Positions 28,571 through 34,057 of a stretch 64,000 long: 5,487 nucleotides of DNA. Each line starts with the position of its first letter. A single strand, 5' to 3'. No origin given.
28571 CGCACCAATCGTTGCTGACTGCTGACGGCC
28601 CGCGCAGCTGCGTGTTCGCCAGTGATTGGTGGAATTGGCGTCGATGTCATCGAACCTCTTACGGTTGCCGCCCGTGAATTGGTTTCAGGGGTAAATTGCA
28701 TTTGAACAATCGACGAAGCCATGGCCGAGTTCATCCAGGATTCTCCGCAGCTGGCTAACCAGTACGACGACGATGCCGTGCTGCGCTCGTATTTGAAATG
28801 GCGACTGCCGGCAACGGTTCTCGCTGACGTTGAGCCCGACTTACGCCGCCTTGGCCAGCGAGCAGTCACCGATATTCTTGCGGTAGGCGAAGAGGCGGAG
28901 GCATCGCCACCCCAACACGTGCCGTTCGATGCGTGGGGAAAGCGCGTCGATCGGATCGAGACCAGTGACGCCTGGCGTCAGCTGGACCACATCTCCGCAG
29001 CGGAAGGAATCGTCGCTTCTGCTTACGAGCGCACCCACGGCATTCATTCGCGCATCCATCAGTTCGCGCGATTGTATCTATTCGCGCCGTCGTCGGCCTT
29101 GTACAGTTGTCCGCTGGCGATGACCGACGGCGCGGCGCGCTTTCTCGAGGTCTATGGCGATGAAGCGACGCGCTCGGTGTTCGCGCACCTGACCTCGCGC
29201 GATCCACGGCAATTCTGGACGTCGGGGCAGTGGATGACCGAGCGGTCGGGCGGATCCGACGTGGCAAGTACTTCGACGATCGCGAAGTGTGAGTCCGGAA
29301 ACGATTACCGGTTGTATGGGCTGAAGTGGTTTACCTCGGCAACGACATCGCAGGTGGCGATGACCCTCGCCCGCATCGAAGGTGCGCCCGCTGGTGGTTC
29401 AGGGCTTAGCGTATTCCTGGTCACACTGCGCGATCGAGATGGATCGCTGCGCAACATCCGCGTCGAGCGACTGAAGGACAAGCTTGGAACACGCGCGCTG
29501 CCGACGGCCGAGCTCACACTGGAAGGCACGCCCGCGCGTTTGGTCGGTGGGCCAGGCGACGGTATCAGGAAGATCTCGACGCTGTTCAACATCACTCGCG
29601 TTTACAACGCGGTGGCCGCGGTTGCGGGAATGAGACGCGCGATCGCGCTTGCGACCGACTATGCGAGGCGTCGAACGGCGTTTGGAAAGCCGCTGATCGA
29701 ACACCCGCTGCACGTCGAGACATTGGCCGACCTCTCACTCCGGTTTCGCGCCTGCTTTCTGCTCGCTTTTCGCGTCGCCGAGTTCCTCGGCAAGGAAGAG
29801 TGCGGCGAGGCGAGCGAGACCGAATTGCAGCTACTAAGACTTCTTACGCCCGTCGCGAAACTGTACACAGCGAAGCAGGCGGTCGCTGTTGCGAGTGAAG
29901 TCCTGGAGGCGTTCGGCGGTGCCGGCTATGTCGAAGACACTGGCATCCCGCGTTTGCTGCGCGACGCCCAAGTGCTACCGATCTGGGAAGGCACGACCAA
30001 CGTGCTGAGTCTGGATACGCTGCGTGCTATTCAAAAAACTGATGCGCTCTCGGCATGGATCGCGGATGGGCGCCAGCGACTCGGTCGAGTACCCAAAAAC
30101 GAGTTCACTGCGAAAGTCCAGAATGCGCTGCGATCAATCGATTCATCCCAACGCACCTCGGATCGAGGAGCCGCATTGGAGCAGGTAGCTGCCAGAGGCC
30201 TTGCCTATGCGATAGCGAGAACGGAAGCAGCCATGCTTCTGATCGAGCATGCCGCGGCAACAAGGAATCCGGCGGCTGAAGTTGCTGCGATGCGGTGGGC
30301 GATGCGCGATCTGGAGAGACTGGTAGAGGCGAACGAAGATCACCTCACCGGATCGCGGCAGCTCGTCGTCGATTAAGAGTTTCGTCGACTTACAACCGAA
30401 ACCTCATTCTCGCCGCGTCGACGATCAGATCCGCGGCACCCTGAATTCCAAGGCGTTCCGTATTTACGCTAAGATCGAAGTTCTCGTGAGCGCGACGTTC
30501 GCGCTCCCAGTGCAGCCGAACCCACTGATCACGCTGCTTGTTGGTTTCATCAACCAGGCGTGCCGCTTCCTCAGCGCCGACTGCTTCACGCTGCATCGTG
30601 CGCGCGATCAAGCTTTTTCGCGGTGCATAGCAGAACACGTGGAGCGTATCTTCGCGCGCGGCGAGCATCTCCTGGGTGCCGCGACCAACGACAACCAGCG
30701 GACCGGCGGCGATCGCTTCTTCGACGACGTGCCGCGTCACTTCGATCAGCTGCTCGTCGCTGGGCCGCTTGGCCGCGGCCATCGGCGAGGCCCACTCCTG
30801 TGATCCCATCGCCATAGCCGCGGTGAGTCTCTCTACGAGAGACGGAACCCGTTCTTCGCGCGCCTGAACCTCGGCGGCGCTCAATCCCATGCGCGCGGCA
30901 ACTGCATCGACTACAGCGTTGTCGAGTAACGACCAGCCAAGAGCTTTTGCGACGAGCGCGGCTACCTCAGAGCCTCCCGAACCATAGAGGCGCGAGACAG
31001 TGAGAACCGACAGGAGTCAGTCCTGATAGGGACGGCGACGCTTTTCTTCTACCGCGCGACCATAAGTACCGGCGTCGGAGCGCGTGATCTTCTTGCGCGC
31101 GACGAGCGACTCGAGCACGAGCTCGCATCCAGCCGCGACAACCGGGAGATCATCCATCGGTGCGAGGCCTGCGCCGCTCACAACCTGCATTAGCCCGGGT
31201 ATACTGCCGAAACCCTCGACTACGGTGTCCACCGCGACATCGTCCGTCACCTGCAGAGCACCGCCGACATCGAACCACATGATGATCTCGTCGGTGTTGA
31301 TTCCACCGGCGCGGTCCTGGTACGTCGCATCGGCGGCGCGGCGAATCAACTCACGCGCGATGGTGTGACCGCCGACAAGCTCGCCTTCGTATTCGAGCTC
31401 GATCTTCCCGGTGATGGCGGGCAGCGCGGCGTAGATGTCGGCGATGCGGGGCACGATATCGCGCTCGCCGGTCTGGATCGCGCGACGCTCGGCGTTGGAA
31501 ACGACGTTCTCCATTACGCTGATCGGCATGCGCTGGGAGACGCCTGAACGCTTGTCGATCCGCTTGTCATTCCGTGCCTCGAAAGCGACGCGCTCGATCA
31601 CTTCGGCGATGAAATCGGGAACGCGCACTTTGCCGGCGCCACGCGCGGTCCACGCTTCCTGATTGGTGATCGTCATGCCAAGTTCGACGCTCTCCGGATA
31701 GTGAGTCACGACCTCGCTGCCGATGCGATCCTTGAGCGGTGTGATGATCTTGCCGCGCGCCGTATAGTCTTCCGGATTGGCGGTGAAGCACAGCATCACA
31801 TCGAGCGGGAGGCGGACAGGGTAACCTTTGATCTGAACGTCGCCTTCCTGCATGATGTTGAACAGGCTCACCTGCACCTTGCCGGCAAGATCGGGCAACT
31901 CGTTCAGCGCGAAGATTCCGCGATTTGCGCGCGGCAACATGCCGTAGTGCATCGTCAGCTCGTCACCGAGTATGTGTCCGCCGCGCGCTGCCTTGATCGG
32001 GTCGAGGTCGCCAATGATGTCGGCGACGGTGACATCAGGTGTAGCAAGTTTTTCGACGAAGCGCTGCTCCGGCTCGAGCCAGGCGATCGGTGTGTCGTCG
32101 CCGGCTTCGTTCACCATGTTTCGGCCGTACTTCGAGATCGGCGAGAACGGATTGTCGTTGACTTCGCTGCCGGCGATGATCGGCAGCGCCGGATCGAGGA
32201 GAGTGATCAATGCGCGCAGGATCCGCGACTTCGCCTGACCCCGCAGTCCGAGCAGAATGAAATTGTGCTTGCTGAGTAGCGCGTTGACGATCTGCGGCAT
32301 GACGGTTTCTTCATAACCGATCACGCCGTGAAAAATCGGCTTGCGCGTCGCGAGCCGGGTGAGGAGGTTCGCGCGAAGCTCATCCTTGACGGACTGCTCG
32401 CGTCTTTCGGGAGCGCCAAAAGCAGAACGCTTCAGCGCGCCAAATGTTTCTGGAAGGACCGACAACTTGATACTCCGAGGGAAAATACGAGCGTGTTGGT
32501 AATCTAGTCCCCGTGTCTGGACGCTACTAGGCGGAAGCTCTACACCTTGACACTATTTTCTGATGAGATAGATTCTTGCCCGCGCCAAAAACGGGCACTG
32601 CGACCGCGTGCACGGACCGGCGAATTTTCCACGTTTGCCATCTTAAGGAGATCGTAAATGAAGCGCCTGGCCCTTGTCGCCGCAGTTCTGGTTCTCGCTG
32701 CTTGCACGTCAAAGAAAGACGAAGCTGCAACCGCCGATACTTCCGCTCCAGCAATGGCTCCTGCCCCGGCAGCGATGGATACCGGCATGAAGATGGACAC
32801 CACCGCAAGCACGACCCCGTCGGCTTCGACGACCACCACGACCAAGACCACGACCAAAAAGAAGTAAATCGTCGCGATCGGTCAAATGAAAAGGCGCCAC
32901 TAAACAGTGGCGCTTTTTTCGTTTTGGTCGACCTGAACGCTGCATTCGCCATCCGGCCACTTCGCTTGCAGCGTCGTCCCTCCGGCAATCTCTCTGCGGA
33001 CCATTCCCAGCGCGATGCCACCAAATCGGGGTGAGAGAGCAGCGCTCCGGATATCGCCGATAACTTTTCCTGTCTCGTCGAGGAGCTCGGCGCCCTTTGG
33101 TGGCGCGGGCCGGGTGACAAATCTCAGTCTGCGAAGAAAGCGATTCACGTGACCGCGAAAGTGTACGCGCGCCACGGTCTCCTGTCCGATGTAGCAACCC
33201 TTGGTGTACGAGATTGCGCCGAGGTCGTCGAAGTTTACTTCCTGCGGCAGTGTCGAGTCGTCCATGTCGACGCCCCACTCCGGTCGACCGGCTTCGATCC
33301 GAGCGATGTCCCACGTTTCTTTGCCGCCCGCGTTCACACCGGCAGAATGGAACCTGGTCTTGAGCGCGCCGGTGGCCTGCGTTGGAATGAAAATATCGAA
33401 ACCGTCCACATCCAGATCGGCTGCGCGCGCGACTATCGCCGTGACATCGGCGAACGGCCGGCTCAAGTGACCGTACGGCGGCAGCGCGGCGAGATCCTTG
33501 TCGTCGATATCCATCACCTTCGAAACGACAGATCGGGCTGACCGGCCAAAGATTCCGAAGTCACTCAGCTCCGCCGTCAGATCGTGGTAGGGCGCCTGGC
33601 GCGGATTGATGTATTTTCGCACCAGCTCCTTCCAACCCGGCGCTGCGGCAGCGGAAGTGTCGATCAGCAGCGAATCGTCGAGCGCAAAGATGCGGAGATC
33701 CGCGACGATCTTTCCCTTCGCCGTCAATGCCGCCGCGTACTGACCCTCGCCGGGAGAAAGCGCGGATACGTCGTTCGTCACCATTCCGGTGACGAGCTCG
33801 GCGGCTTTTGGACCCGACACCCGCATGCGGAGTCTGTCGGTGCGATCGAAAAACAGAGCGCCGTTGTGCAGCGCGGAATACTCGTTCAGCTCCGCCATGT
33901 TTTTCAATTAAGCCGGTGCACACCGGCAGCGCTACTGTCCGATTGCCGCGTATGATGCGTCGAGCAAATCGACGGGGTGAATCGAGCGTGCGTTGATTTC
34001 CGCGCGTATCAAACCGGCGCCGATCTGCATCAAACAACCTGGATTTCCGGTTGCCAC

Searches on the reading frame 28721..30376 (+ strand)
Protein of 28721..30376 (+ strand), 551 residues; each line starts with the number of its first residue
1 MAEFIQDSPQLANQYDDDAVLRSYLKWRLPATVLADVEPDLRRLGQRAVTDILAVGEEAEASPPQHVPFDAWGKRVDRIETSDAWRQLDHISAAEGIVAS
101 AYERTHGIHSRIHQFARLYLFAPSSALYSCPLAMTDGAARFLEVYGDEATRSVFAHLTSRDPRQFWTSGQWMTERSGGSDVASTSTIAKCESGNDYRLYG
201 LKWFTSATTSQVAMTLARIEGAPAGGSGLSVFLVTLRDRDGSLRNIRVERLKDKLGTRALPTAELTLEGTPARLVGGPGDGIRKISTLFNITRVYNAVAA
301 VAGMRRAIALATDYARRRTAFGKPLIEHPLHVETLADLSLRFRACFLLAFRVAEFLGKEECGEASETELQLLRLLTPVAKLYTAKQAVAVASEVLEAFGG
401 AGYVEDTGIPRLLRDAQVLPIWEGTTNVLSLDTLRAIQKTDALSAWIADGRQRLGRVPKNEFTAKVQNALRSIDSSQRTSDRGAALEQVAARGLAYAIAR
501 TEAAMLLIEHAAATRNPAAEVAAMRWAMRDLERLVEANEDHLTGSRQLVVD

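Call 48: search_protein_families(library=pfam, proteins=[window:28721-30376:+], max_evalue=0.0001)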
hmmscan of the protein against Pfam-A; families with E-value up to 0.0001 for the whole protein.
window:28721-30376:+ (551 aa): 6 families
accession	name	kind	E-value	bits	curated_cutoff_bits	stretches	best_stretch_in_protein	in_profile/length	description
PF00441.29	Acyl-CoA_dh_1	-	1.3e-30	107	22.4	1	279-434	1-146/150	Acyl-CoA dehydrogenase, C-terminal domain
PF02770.24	Acyl-CoA_dh_M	-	4e-17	62.6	33.3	1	170-268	2-95/97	Acyl-CoA dehydrogenase, middle domain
PF18158.6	AidB_N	-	4.6e-15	56.4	22.9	1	13-157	10-149/156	Adaptive response protein AidB N-terminal domain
PF22217.1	ACDH-11_C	-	9.3e-13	49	27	1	463-539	27-105/122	Acyl-CoA dehydrogenase 11 C-terminal domain-like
PF08028.16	Acyl-CoA_dh_2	-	8.2e-12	46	22.7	1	299-424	5-131/134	Acyl-CoA dehydrogenase, C-terminal domain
PF22924.1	ACOX_C_alpha1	-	3e-09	37.3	27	1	293-437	8-168/169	Acyl-CoA oxidase, C-alpha1 domain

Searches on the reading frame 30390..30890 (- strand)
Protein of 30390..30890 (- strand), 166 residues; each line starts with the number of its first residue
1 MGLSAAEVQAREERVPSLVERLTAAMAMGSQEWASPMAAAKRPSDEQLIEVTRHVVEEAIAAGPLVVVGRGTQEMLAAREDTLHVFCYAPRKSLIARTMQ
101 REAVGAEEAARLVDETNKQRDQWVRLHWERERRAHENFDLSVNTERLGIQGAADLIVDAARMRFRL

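Call 52: search_protein_families(library=pfam, proteins=[window:30390-30890:-], max_evalue=0.0001)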
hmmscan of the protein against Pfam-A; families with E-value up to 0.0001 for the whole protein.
window:30390-30890:- (166 aa): 1 family
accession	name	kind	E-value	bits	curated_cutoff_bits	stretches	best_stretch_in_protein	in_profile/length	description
PF13189.12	Cytidylate_kin2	-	1.1e-21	78.2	28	1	3-145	42-175/176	Cytidylate kinase-like family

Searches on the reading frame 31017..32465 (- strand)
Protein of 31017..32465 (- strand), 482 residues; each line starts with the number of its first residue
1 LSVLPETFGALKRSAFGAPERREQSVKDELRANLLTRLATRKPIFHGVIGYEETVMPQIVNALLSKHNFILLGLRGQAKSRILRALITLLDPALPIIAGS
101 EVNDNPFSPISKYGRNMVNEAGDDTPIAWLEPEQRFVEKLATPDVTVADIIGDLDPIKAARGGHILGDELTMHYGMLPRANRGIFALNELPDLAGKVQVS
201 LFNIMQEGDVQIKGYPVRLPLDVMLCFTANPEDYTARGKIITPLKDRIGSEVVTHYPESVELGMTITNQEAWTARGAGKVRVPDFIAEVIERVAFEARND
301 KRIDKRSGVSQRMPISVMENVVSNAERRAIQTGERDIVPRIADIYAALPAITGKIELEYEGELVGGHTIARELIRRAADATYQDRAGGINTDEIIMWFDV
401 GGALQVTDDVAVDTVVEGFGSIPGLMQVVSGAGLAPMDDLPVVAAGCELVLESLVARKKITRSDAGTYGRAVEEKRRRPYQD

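Call 50: search_protein_families(library=pfam, proteins=[window:31017-32465:-], max_evalue=0.0001)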
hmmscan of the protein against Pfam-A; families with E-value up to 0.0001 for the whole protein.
window:31017-32465:- (482 aa): 1 family
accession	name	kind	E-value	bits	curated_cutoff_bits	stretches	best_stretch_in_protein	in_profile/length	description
PF01078.27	Mg_chelatase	-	6.2e-05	22.9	20.3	0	165-232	90-159/207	Magnesium chelatase, subunit ChlI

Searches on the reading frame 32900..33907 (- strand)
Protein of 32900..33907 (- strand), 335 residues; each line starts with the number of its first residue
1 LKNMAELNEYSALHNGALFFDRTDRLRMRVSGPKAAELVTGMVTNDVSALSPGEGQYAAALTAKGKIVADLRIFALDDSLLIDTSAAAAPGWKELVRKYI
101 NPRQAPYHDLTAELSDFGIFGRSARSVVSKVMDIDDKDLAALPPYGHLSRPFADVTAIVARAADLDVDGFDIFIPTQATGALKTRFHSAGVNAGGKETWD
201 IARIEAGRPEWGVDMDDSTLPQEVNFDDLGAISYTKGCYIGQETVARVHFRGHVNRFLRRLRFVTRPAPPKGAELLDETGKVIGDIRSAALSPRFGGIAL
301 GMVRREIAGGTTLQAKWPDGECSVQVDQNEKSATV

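Call 50: search_protein_families(library=pfam, proteins=[window:32900-33907:-], max_evalue=0.0001)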
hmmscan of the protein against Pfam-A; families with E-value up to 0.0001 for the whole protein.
window:32900-33907:- (335 aa): 3 families
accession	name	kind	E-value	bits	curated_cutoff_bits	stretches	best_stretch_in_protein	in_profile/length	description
PF01571.26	GCV_T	-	6.3e-35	121.1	25.6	1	6-226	29-252/255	Aminomethyltransferase folate-binding domain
PF08669.17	GCV_T_C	-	1.8e-06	28.2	25.9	1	264-326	7-73/80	Glycine cleavage T-protein C-terminal barrel domain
PF25455.1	Beta-barrel_CAF17_C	-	4.3e-05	23.6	25.7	0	265-327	11-63/70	CAF17, C-terminal beta-barrel domain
